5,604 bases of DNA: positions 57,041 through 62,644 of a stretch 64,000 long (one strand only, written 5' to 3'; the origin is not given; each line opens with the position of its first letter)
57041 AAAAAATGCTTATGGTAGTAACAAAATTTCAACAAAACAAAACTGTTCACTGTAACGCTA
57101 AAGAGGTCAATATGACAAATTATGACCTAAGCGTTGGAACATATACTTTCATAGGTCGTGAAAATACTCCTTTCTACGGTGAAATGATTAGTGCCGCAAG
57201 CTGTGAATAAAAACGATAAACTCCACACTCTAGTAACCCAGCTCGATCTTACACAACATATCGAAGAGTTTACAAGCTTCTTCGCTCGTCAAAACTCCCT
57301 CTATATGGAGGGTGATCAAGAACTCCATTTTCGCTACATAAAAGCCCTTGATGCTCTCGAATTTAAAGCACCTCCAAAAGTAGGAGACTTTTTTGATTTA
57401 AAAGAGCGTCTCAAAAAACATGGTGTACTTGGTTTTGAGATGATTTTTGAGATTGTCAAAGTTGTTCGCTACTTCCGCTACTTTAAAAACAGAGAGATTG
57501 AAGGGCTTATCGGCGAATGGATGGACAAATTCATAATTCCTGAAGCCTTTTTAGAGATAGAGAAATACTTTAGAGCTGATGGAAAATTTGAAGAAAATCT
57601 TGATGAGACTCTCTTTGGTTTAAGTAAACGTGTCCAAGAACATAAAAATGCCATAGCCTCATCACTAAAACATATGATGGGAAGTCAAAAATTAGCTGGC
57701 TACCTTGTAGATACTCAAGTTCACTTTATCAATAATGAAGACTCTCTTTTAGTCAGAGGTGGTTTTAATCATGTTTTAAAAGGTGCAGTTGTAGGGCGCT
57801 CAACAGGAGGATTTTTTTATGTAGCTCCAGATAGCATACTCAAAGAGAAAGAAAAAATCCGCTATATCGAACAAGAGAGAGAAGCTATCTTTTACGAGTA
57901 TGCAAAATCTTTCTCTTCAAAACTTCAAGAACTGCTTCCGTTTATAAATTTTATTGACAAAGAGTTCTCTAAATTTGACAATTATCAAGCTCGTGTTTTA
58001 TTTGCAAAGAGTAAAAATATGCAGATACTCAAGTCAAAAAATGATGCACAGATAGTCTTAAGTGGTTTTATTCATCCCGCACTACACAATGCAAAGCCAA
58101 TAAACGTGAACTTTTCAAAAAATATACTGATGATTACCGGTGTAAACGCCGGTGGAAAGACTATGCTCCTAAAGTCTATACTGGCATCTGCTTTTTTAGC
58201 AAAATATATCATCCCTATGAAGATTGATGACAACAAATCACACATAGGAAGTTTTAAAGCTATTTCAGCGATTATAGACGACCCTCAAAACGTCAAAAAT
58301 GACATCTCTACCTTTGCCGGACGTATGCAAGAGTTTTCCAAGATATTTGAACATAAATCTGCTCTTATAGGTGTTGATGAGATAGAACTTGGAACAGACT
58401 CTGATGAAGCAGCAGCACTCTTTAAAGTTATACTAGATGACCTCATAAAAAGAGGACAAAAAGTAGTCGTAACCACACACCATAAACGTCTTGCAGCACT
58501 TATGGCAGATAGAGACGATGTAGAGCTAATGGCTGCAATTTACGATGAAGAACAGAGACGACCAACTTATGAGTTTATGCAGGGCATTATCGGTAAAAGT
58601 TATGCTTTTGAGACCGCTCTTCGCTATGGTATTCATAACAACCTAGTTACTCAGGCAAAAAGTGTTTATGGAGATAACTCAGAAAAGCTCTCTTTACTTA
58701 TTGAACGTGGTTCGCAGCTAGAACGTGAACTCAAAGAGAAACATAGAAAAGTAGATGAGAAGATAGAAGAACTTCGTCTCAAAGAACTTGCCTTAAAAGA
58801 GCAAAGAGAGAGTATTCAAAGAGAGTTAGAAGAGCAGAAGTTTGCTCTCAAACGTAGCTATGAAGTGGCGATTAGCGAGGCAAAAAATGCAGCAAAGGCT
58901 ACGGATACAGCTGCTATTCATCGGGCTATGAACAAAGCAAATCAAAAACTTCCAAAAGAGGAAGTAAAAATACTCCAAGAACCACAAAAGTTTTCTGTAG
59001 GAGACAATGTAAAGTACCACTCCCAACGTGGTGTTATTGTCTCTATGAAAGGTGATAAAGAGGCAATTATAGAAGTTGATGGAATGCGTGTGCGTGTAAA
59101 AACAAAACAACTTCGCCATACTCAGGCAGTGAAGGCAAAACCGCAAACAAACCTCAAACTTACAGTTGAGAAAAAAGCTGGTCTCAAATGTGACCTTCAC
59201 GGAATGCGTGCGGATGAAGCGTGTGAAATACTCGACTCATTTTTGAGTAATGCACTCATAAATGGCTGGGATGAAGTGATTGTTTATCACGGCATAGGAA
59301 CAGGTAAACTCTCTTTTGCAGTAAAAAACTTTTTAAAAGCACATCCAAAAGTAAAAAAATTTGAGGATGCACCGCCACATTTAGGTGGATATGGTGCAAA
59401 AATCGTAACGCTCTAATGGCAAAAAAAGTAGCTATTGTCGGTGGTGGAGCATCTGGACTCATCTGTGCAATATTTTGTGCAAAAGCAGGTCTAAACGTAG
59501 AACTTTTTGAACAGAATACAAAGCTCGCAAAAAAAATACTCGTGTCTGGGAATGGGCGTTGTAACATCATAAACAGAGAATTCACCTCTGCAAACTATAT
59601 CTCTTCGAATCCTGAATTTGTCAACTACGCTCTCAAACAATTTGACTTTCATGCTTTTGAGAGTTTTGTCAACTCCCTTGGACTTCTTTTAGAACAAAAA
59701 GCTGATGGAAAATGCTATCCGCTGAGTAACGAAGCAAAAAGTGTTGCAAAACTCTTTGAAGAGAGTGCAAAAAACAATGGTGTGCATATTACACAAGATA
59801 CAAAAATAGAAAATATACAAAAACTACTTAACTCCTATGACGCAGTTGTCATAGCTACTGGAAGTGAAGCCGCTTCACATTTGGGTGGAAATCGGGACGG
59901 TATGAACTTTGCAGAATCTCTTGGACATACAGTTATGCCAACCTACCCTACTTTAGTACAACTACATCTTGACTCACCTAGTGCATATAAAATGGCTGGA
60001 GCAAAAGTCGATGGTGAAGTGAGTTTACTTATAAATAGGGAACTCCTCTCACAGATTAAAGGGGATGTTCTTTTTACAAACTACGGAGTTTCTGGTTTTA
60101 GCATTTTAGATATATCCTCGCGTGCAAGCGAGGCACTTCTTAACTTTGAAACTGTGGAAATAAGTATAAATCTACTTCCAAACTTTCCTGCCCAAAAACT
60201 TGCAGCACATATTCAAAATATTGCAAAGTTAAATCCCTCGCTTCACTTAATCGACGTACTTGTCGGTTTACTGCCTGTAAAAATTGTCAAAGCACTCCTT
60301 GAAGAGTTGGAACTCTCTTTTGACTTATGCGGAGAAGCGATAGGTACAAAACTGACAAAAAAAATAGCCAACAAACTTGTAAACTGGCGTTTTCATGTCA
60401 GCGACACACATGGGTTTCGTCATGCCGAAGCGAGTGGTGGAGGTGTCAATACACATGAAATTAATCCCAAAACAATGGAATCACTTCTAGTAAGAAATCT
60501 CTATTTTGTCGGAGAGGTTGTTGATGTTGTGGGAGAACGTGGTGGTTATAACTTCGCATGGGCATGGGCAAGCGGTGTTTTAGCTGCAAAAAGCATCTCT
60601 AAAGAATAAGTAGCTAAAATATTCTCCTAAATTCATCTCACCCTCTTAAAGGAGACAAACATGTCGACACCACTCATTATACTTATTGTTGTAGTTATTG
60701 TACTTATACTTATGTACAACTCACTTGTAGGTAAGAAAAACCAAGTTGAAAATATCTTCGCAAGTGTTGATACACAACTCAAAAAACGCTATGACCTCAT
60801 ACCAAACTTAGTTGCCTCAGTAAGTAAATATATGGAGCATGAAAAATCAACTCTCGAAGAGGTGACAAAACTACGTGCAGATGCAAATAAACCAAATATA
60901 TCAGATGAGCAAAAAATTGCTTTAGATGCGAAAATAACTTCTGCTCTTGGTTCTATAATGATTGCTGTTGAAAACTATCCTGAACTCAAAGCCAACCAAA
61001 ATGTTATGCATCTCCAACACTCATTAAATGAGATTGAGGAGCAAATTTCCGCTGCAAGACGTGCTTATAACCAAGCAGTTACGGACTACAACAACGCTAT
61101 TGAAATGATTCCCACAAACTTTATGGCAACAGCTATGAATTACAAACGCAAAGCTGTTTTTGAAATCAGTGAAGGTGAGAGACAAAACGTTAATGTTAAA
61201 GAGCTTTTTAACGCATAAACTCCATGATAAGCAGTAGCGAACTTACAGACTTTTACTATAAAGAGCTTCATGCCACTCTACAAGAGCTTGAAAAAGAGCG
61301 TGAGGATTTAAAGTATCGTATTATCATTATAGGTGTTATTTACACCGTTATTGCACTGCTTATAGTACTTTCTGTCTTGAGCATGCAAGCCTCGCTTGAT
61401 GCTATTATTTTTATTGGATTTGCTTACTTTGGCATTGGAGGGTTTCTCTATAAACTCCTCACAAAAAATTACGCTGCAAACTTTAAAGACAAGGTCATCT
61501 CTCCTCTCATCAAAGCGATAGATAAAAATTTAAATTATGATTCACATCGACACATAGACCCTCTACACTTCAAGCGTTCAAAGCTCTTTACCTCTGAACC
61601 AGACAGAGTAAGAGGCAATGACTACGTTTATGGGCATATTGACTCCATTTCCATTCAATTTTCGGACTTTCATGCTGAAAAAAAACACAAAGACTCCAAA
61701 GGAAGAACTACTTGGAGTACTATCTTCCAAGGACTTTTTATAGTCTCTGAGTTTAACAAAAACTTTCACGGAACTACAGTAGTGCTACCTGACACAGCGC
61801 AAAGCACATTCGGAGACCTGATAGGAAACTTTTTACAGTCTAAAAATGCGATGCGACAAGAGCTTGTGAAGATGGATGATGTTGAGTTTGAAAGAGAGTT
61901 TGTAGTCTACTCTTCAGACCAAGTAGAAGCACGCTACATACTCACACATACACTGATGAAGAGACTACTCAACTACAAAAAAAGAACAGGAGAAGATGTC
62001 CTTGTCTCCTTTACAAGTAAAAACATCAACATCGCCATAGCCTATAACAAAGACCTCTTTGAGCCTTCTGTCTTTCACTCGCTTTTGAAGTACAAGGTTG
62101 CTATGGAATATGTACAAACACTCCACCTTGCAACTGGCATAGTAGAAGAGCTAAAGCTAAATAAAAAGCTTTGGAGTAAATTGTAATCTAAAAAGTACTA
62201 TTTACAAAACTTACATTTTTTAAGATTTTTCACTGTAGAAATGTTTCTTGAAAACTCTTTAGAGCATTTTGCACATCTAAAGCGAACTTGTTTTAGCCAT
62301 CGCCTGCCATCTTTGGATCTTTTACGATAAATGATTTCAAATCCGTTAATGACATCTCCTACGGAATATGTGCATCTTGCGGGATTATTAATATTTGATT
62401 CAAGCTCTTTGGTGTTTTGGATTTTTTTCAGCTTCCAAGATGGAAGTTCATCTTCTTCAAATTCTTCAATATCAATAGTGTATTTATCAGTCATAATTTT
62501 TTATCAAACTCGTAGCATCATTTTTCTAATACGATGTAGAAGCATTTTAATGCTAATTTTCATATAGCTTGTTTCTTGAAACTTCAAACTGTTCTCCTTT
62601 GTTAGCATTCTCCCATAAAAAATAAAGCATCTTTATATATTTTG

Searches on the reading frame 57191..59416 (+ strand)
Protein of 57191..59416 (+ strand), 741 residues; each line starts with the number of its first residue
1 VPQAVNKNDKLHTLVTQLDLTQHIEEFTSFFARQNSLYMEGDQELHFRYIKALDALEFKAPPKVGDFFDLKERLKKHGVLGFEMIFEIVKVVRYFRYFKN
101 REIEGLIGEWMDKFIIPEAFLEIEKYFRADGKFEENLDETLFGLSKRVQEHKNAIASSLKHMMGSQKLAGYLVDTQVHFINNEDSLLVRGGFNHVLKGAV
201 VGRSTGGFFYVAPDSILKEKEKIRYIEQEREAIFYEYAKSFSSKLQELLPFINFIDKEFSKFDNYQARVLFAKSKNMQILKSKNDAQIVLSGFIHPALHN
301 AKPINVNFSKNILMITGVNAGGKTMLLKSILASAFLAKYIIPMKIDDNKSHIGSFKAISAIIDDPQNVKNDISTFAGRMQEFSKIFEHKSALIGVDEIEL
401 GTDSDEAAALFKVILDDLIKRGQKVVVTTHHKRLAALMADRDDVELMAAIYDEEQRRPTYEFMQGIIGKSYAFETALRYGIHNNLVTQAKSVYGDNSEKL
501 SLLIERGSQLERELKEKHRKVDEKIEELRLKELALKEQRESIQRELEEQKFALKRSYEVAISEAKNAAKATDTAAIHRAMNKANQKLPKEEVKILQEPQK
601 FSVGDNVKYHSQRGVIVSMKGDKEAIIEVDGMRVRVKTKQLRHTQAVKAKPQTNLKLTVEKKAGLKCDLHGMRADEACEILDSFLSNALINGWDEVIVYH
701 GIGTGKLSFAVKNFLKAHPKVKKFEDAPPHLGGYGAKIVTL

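Call 45: search_protein_families(library=ncbifam, proteins=[window:57191-59416:+], max_evalue=1e-20)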
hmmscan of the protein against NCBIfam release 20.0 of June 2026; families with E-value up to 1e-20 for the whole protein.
window:57191-59416:+ (741 aa): 2 families
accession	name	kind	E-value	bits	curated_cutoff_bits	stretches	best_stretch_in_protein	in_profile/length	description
TIGR01069.2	mutS2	equivalog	1.6e-167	559.2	400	1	34-741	34-790/790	endonuclease MutS2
NF052383.1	ATPase_KamC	equivalog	2.3e-28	99.3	300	1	190-435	202-432/508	lysine 5,6-aminomutase reactivase ATPase KamC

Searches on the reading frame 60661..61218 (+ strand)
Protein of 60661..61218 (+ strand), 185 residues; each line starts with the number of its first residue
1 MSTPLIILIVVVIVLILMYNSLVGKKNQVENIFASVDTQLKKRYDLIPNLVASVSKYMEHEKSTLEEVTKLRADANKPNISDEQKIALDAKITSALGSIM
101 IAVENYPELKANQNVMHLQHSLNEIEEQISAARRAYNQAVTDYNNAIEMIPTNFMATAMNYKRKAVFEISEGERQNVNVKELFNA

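Call 4: search_protein_families(library=pfam, proteins=[window:60661-61218:+], max_evalue=0.01)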
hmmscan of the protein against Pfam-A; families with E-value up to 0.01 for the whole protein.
window:60661-61218:+ (185 aa): 2 families
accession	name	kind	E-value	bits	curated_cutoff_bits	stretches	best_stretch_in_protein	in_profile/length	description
PF04011.17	LemA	-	3.9e-50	170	26.2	1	33-180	2-148/149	LemA family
PF24211.1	DUF7432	-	0.0036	18.1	27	1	73-155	17-104/120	Family of unknown function (DUF7432)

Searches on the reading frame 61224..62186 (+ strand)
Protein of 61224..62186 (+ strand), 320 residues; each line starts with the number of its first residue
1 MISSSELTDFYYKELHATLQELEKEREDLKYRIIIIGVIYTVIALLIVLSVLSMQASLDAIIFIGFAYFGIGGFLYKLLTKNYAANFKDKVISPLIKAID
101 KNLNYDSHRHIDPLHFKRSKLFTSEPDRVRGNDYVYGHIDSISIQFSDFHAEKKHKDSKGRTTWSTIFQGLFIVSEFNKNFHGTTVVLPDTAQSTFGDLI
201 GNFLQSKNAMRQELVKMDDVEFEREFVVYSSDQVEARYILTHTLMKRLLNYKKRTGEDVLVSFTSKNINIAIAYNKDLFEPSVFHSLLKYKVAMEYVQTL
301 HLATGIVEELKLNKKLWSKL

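Call 4: search_protein_families(library=pfam, proteins=[window:61224-62186:+], max_evalue=0.01)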
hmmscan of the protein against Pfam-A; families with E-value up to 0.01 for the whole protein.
window:61224-62186:+ (320 aa): 1 family
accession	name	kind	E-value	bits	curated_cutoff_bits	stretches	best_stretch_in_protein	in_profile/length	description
PF11335.13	DUF3137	-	3.8e-42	143.9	26.1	1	166-312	1-139/139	Protein of unknown function (DUF3137)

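Call 16: find_encoding_contigs(protein=window:61224-62186:+, flank=10000, max_places=6)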
Protein window:61224-62186:+ (320 aa): 1 contig read that carries it; 1 place shown.
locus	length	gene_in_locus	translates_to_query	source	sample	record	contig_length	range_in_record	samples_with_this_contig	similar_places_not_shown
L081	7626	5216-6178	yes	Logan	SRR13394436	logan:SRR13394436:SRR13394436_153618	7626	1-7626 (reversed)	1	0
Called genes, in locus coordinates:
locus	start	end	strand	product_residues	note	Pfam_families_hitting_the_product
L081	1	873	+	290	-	?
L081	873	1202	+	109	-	-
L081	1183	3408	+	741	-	PF00488:MutS_V, PF20297:MSSS (weak), PF01713:Smr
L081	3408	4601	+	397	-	PF00070:Pyr_redox (faint), PF00890:FAD_binding_2 (weak), PF01134:GIDA (faint), PF01266:DAO (faint), PF03486:HI0933_like, PF07992:Pyr_redox_2, PF13450:NAD_binding_8 (weak), PF22780:HI0933_like_1st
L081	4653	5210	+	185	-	PF04011:LemA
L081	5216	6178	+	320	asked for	PF11335:DUF3137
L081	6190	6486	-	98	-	-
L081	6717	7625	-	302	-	?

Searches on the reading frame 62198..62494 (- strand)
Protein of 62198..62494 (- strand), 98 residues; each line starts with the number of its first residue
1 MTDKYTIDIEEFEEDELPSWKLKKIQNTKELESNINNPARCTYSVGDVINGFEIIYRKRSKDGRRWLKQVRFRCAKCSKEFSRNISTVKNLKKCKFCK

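Call 4: search_protein_families(library=pfam, proteins=[window:62198-62494:-], max_evalue=0.01)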
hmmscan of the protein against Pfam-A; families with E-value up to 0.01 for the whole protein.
window:62198-62494:- (98 aa): 0 families

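Call 17: find_encoding_contigs(protein=window:62198-62494:-, flank=10000, max_places=6)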
Protein window:62198-62494:- (98 aa): 1 contig read that carries it; 1 place shown.
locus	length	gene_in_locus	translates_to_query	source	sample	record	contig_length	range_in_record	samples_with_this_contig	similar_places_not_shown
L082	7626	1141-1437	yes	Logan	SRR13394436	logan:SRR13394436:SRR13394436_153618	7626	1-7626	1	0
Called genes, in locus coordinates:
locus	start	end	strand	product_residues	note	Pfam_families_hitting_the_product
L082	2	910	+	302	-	?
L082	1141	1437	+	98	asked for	-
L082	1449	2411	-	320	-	PF11335:DUF3137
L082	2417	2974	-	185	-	PF04011:LemA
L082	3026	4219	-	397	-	PF00070:Pyr_redox (faint), PF00890:FAD_binding_2 (weak), PF01134:GIDA (faint), PF01266:DAO (faint), PF03486:HI0933_like, PF07992:Pyr_redox_2, PF13450:NAD_binding_8 (weak), PF22780:HI0933_like_1st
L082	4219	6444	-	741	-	PF00488:MutS_V, PF20297:MSSS (weak), PF01713:Smr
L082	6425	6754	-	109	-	-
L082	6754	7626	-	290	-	?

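Call 69: search_protein_families(library=padloc, proteins=[window:62198-62494:-], max_evalue=0.001)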
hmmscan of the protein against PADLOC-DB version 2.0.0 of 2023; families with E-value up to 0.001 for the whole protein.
window:62198-62494:- (98 aa): 0 families
